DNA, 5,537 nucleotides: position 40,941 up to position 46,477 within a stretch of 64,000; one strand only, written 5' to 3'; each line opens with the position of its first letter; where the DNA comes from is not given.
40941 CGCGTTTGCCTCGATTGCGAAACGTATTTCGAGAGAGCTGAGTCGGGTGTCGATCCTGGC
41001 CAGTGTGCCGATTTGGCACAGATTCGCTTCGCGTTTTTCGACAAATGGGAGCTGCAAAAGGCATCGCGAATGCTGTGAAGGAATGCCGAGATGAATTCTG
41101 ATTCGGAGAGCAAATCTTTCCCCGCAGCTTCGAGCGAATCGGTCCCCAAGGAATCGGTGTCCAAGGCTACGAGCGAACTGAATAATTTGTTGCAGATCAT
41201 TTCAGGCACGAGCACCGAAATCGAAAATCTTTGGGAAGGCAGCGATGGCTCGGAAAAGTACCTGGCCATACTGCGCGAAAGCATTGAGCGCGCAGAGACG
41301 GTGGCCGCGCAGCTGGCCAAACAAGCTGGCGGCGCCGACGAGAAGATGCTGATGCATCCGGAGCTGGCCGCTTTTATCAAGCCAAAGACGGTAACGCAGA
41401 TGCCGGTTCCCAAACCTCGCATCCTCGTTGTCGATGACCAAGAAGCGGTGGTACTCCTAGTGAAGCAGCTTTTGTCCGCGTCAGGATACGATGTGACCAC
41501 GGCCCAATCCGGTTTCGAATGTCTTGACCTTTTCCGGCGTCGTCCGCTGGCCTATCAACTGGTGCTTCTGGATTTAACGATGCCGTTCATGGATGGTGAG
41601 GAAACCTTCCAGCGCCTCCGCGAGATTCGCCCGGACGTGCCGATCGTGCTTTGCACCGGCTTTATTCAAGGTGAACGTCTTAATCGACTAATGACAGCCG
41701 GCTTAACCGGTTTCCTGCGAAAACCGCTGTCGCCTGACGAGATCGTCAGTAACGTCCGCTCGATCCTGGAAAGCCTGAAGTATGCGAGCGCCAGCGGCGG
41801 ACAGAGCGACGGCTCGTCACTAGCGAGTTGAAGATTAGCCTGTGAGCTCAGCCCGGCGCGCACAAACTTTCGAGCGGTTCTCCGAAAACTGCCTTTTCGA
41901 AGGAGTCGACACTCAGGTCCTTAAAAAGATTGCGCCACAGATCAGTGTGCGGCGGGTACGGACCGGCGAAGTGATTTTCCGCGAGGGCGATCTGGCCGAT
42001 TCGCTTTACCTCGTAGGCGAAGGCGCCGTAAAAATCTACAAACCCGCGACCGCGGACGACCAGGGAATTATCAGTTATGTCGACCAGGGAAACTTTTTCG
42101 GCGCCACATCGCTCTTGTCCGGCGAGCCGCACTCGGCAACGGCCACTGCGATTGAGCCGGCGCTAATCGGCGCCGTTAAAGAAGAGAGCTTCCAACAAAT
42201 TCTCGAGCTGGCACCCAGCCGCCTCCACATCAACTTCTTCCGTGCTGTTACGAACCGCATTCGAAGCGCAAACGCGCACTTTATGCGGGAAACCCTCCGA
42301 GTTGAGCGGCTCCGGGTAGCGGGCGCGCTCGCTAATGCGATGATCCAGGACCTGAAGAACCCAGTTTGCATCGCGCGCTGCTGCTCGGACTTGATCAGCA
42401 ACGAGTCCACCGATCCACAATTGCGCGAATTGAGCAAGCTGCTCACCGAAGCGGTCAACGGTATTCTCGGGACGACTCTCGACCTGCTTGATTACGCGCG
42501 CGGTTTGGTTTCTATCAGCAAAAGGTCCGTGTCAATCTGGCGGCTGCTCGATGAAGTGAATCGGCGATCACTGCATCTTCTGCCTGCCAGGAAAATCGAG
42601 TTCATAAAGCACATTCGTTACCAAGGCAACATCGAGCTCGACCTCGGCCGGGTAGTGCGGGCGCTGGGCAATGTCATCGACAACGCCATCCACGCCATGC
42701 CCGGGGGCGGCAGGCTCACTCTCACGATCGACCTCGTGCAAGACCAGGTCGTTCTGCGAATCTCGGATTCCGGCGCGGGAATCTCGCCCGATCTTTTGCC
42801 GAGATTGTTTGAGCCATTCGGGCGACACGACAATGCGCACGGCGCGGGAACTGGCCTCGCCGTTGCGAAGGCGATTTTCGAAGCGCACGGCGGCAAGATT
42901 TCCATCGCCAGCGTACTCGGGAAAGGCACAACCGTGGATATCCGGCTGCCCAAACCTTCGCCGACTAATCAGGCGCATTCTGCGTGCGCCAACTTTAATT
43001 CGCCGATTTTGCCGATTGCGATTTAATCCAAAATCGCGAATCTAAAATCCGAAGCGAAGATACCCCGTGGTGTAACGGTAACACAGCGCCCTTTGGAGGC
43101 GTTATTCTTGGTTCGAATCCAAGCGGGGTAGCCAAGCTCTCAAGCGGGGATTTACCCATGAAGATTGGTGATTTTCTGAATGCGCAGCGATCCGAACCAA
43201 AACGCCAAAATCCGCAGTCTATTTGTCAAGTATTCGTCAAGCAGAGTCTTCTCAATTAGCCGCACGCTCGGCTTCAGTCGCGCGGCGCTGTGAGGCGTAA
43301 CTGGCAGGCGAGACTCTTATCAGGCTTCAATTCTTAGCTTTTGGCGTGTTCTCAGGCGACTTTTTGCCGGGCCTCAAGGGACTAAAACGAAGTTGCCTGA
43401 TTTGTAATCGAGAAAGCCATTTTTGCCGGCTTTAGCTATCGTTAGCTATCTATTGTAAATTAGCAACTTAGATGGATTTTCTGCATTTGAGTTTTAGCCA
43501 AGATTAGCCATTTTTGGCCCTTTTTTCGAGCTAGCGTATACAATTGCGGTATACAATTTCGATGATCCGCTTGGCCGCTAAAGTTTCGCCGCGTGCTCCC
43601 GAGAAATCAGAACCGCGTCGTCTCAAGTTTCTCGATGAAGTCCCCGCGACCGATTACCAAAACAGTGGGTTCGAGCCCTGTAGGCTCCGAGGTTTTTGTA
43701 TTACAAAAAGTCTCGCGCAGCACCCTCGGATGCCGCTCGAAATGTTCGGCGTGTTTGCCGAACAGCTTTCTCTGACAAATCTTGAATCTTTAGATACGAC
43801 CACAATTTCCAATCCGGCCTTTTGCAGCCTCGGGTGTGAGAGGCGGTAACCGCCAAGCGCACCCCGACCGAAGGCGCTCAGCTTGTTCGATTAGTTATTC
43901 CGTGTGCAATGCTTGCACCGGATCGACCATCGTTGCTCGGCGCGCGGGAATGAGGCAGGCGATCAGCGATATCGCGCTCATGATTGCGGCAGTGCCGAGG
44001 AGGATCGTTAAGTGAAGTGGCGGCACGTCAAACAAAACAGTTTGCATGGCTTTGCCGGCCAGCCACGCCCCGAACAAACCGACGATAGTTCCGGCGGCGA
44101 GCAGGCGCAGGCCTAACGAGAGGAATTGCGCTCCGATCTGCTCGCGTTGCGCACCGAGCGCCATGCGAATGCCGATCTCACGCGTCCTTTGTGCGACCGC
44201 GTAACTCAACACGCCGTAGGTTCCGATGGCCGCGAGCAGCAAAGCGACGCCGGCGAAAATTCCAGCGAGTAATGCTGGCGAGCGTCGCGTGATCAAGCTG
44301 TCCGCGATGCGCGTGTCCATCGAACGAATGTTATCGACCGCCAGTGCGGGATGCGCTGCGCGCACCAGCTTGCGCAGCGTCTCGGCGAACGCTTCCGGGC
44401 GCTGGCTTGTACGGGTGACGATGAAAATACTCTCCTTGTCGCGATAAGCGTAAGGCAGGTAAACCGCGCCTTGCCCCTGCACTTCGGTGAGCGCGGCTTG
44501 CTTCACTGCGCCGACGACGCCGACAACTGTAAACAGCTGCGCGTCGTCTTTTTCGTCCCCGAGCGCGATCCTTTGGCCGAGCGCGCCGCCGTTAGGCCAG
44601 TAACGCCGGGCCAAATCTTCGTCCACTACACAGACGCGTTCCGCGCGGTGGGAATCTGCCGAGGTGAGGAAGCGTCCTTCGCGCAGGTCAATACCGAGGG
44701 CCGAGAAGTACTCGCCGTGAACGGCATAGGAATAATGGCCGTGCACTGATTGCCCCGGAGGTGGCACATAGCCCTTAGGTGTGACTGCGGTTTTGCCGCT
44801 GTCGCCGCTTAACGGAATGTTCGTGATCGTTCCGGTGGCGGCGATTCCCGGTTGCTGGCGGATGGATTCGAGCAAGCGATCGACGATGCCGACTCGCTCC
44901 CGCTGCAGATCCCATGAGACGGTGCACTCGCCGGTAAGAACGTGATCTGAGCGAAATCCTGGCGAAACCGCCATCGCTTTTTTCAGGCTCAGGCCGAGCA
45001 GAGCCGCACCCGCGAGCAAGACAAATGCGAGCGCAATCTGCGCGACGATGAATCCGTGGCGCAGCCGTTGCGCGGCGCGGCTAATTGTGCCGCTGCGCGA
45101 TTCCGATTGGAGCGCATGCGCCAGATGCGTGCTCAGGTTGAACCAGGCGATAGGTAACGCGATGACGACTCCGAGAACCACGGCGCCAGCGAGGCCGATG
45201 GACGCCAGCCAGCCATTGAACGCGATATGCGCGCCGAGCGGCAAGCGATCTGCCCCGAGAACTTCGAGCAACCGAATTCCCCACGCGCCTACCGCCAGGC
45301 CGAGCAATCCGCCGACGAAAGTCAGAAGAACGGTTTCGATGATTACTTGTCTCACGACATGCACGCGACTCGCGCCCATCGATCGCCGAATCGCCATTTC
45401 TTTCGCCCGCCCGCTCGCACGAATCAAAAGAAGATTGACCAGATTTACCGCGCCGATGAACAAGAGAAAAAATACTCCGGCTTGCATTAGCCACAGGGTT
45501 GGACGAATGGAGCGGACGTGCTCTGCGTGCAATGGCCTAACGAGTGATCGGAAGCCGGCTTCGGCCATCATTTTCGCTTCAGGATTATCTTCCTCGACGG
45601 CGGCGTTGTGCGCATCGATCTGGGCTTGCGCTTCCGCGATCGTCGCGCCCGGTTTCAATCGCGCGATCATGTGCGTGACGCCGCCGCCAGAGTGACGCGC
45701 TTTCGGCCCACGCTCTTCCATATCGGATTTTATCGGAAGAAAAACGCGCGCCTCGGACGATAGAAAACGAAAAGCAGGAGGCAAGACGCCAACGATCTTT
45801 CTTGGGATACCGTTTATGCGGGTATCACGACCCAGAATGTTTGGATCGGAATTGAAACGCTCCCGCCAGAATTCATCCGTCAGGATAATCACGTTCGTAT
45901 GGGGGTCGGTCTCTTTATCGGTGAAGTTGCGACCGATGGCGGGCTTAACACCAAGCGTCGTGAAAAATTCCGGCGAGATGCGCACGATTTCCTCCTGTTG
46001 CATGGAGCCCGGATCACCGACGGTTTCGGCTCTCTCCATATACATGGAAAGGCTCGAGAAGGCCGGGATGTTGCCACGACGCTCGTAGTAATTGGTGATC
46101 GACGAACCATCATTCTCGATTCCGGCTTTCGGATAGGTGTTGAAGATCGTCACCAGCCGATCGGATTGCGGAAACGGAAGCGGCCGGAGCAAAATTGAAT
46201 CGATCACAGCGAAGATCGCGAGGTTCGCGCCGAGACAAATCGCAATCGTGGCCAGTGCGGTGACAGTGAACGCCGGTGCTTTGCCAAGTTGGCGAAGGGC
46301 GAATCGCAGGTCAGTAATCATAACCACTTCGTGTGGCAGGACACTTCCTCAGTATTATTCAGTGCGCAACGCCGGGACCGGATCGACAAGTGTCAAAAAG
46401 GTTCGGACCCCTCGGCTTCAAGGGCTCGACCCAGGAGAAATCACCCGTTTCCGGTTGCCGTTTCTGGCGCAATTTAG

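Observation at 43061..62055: tRNA-Gln-bounded ~18.9 kb genomic island with an exact 37-nt att repeat but no recombinase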

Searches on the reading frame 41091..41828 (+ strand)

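Call 9: search_protein_families(library=pfam, proteins=[window:41091-41828:+], max_evalue=0.05)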
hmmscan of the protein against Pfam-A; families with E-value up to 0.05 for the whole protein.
window:41091-41828:+ (246 aa): 1 family
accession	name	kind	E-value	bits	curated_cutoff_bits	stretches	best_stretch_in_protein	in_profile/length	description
PF00072.30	Response_reg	-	1.3e-24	86.9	30.2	1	111-222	1-110/111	Response regulator receiver domain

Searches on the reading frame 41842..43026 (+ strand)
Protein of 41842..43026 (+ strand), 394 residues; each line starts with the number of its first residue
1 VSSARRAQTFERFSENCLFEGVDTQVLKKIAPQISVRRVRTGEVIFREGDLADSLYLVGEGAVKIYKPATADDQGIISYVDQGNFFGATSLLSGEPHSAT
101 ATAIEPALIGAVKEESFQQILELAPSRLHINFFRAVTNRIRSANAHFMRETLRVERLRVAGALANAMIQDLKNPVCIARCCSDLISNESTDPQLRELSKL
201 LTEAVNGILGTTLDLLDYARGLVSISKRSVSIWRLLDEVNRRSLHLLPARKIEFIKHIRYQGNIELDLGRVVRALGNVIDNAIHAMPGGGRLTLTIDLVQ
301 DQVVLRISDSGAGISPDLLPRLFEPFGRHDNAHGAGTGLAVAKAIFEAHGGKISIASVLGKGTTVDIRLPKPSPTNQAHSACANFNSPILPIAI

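Call 9: search_protein_families(library=pfam, proteins=[window:41842-43023:+], max_evalue=0.05)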
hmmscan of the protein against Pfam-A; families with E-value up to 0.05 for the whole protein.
window:41842-43023:+ (394 aa): 5 families
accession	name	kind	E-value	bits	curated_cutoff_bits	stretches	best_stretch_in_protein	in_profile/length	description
PF02518.31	HATPase_c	-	1.8e-25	90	26.4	1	269-372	4-110/111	Histidine kinase-, DNA gyrase B-, and HSP90-like ATPase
PF00027.35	cNMP_binding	-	4.9e-21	74.9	27.5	1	37-122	2-87/89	Cyclic nucleotide-binding domain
PF13581.12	HATPase_c_2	-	0.0022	18.5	27.4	1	270-367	31-125/127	Histidine kinase-like ATPase domain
PF00512.31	HisKA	-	0.015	15.8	26.9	1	163-220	5-62/66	His Kinase A (phospho-acceptor) domain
PF14501.12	HATPase_c_5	-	0.04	14.3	22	0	271-356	6-89/102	GHKL domain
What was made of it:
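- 41091..43026 (+): Host left flank: response regulator (41091-41831) and cNMP-binding histidine kinase (41842-43026). This pair sits immediately upstream of tRNA-Gln in every relative whose contig reaches that far. Pfam (call 9).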

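Call 13: find_encoding_contigs(protein=window:41842-43026:+, flank=10000, max_places=10)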
Protein window:41842-43026:+ (394 aa): 1 contig read that carries it; 1 place shown.
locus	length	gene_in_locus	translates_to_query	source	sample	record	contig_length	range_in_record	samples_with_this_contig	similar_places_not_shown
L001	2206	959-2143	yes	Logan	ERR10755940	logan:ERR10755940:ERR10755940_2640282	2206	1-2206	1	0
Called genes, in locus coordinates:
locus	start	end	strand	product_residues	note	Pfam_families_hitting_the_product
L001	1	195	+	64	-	?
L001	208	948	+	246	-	PF00072:Response_reg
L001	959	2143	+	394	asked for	PF00027:cNMP_binding, PF02518:HATPase_c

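Call 14: find_related_loci(query=window:41842-43023:+, collection=genome_contigs, flank=10000)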
Query window:41842-43023:+ (394 aa) in genome_contigs; peptide patterns used: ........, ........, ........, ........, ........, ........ (x = any residue, [..] = any of these).
149 stretches matched a pattern; 61 encode a relative of the query (tblastn E <= 1e-3); 61 distinct loci.
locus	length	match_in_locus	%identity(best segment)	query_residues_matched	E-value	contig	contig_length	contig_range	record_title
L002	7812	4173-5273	72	6-372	0e+0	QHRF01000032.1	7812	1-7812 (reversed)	MAG: Verrucomicrobia bacterium isolate AV11 14_0927_05_40cm_scaffold_6998_curated, whole genome shotgun sequence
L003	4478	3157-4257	72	6-372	0e+0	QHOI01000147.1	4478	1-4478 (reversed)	MAG: Verrucomicrobia bacterium isolate AV56 14_0927_09_40cm_scaffold_8577_curated, whole genome shotgun sequence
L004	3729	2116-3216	72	6-372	0e+0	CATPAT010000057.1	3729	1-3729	MAG: uncultured Chthoniobacterales bacterium isolate COA_Bin_6_2 genome assembly, contig: co_assembly_000000071638, whol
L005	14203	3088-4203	71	1-372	6e-180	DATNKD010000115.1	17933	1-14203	MAG TPA_asm: Chthoniobacterales bacterium isolate SMAG_U11416 k141_193728, whole genome shotgun sequence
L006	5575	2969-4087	70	1-373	2e-180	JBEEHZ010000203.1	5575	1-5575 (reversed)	MAG: Verrucomicrobiota bacterium isolate BP_750 scaffold_108102, whole genome shotgun sequence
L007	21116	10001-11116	73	1-372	1e-176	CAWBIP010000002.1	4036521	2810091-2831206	MAG: uncultured Verrucomicrobiae bacterium isolate MFD03346.bin.1.129 genome assembly, contig: contig_2756, whole genome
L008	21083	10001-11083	70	13-373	2e-174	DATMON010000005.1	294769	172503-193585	MAG TPA_asm: Chthoniobacterales bacterium isolate SMAG_U12877 k141_45358, whole genome shotgun sequence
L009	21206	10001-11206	65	1-394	7e-173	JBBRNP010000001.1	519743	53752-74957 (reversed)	MAG: Chthoniobacterales bacterium isolate La1_metabat2.179 LA1C_B2.179_k141_1701786L_519743_cov_28.1300, whole genome sh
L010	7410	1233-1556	42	265-370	4e-19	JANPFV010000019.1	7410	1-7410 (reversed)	MAG: Candidatus Omnitrophota bacterium isolate VAR_69_metabat_93 VAR_69_k141_199595, whole genome shotgun sequence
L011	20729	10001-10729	29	148-385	2e-17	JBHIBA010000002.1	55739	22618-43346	MAG: Nitrospinota bacterium isolate K_2_bin.39 NODE_124_length_55739_cov_8.605757, whole genome shotgun sequence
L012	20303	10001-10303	39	270-370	7e-17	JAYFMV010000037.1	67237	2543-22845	MAG: Potamolinea sp. isolate R1S1 contig_225, whole genome shotgun sequence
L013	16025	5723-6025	39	270-370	1e-16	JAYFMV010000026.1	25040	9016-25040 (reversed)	MAG: Potamolinea sp. isolate R1S1 contig_178, whole genome shotgun sequence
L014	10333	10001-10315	38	275-370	2e-15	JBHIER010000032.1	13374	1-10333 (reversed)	MAG: bacterium isolate b2.sp2_bin.59 NODE_1249_length_13374_cov_4.413169, whole genome shotgun sequence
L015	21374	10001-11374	40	18-374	2e-15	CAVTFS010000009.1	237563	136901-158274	MAG: uncultured Actinomycetota bacterium isolate MFD09267.bin.1.271 genome assembly, contig: contig_16432, whole genome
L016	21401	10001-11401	41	10-379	3e-15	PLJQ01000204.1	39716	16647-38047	MAG: Limisphaerales bacterium isolate palsa_1396 73.20110800_P1M.49_contig_2384, whole genome shotgun sequence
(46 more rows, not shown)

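Call 67: find_homologous_proteins(query=window:41842-43023:+, max_evalue=1e-100)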
Query window:41842-43023:+ (394 aa): 612 proteins with E <= 1e-100 among 8000 candidates; the best 120 are listed.
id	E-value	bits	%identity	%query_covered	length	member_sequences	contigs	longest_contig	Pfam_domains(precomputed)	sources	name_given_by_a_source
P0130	5.6e-236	801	98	95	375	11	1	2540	PF02518.32,PF00027.36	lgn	-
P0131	9.4e-193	659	80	95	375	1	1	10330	PF02518.32,PF00027.36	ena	-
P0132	1.2e-191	655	79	94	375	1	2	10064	PF02518.32,PF00027.36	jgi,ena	-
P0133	1.5e-189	648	78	95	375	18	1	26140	PF02518.32,PF00027.36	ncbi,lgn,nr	ncbi:MAG TPA: cyclic nucleotide-binding domain-containing protein [Chthoniobacterales bacterium]|nr:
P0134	2.2e-189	648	79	95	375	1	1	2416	PF02518.32,PF00027.36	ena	-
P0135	2.8e-188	644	78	95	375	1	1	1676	PF02518.32,PF00027.36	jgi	-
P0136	9.7e-187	639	78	95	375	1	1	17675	PF02518.32,PF00027.36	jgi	jgi:signal transduction histidine kinase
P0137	2.1e-186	638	77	95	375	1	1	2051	PF02518.32,PF00027.36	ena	-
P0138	4.7e-186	637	78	95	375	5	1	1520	PF02518.32,PF00027.36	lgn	-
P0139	6.4e-182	623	77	92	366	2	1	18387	PF02518.32,PF00027.36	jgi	jgi:signal transduction histidine kinase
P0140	5.7e-181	620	75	95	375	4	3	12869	PF02518.32,PF00027.36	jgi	-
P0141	1.2e-179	616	75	95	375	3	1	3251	PF02518.32,PF00027.36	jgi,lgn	-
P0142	4.0e-178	610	74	95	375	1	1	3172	PF02518.32,PF00027.36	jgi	jgi:signal transduction histidine kinase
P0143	5.3e-178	610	73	95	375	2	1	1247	PF02518.32,PF00027.36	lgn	-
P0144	5.6e-178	610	74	95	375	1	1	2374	PF02518.32,PF00027.36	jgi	jgi:CRP/FNR family cyclic AMP-dependent transcriptional regulator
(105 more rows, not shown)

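Call 68: find_encoding_contigs(protein=P0130, flank=10000, max_places=10)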
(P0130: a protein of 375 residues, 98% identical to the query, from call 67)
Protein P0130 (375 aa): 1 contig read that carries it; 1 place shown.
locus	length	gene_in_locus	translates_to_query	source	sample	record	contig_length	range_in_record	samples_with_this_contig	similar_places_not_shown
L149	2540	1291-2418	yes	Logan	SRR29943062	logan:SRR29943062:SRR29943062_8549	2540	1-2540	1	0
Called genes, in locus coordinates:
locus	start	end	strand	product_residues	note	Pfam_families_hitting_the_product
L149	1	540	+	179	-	?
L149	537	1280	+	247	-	PF00072:Response_reg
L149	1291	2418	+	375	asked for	PF00027:cNMP_binding, PF02518:HATPase_c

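Call 69: find_encoding_contigs(protein=P0131, flank=10000, max_places=4)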
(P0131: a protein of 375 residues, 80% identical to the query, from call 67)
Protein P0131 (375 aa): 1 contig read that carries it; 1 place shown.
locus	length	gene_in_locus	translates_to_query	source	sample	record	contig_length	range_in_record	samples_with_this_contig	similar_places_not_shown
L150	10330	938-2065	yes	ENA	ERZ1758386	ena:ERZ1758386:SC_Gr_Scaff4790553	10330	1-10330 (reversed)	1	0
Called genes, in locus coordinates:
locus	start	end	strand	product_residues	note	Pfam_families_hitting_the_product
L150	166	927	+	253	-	PF00072:Response_reg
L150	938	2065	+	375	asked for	PF00027:cNMP_binding, PF02518:HATPase_c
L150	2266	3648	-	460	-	PF07335:Glyco_hydro_75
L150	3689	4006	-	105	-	PF03647:Tmemb_14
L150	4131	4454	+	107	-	-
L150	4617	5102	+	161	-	-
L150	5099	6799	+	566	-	PF00593:TonB_dep_Rec_b-barrel, PF25183:OMP_b-brl_4 (faint)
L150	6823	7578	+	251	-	PF01522:Polysacc_deac_1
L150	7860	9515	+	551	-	-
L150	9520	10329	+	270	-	?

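Call 70: find_encoding_contigs(protein=P0133, flank=10000, max_places=4)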
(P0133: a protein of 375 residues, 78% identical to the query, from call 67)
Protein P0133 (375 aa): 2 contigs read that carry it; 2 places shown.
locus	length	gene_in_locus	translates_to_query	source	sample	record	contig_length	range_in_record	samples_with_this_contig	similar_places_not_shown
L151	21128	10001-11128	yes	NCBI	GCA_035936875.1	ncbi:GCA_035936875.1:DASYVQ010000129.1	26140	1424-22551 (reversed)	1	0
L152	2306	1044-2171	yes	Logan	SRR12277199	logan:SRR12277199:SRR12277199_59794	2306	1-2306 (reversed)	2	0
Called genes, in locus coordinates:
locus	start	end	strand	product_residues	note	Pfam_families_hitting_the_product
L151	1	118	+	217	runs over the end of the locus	PF00156:Pribosyltran, PF14681:UPRTase (faint)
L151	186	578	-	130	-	-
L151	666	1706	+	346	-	PF01883:FeS_assembly_P, PF10609:ParA, PF00142:Fer4_NifH (faint), PF01656:CbiA, PF02374:ArsA_ATPase (faint), PF09140:MipZ (weak), PF13614:AAA_31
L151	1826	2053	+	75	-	-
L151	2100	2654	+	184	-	PF00156:Pribosyltran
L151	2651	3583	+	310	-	PF02729:OTCace_N, PF00185:OTCace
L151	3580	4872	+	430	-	PF07969:Amidohydro_3 (weak), PF12890:DHOase, PF01979:Amidohydro_1, PF07969:Amidohydro_3 (weak)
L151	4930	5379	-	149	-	PF00571:CBS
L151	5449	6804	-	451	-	PF19295:SufBD_N, PF01458:SUFBD_core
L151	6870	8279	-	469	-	PF19295:SufBD_N, PF01458:SUFBD_core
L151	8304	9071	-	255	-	PF02463:SMC_N (faint), PF00005:ABC_tran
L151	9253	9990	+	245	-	PF00072:Response_reg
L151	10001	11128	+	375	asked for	PF00027:cNMP_binding, PF02518:HATPase_c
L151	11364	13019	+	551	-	PF00069:Pkinase, PF07714:PK_Tyr_Ser-Thr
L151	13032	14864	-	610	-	PF00582:Usp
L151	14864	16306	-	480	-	PF07642:BBP2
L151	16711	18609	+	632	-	PF13520:AA_permease_2, PF00324:AA_permease (weak), PF00582:Usp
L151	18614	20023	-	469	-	PF07335:Glyco_hydro_75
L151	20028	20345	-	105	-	PF03647:Tmemb_14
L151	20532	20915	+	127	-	-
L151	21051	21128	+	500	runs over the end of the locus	?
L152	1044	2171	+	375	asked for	PF00027:cNMP_binding, PF02518:HATPase_c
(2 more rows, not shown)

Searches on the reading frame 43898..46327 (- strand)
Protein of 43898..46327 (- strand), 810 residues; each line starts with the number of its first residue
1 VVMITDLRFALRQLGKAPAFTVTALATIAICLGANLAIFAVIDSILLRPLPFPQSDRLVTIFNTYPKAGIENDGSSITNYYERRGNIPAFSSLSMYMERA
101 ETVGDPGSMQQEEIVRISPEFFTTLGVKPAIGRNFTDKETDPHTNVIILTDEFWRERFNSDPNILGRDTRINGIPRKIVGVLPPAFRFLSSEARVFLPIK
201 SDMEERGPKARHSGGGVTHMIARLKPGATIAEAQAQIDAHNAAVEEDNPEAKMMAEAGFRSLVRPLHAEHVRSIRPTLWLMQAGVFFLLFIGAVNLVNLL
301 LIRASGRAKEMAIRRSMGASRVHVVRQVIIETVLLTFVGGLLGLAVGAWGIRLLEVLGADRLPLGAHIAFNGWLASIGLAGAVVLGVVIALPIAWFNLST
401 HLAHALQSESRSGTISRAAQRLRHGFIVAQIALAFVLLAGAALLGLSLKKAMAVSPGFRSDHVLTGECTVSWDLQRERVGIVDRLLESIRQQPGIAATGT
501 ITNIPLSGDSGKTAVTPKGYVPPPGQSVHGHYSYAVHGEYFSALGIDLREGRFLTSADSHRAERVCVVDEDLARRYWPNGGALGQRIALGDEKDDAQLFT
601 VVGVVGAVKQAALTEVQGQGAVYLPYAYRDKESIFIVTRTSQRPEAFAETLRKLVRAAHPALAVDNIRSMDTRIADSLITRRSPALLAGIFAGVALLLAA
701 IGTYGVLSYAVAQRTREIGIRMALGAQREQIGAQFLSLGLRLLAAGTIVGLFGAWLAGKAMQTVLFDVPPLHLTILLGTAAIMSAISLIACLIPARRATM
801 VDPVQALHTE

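Call 7: search_protein_families(library=pfam, proteins=[window:43898-46327:-], max_evalue=0.01)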
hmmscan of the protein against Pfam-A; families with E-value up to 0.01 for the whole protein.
window:43898-46327:- (810 aa): 2 families
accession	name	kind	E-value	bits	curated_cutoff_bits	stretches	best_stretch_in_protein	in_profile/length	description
PF12704.14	MacB_PCD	-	3.2e-43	148.9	27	2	21-239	1-206/207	MacB-like periplasmic core domain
PF02687.27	FtsX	-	6.2e-27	94.5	25.5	2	285-395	4-113/120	FtsX-like permease C-terminal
